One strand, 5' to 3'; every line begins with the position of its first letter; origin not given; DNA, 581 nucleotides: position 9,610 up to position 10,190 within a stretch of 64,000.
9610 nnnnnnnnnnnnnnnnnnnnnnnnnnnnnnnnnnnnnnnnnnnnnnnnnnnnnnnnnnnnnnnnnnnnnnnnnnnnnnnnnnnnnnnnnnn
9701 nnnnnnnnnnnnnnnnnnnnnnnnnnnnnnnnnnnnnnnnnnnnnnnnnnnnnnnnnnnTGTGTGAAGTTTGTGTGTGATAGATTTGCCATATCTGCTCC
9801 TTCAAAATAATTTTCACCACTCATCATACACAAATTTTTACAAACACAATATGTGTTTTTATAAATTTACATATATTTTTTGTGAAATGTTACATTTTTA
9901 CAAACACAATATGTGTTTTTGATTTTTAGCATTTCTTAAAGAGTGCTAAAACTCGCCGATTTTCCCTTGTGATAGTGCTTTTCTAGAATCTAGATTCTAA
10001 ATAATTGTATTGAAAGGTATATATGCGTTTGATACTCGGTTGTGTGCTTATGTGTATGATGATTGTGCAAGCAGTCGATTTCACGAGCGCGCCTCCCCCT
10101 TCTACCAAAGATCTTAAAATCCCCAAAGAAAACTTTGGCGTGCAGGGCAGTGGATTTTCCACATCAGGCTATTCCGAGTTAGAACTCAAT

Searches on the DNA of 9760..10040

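Call 76: search_rna_families(source=window, start=9760, end=10040, threshold=evalue, max_evalue=1)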
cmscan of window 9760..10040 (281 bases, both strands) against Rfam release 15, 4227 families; matches with E-value up to 1: 3.
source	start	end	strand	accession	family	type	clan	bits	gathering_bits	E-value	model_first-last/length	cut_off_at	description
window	9819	9890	+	RF02362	Yfr10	Gene; sRNA;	-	23.7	43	0.17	1-78/78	no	Cyanobacterial functional RNA 10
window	9767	9836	-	RF00344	snoZ267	Gene; snRNA; snoRNA; CD-box;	-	18.7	43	0.41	1-73/73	no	Small nucleolar RNA Z267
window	9826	9874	-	RF04176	mir-3149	Gene; miRNA;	-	18.6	100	0.49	1-83/83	no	mir-3149 microRNA precursor family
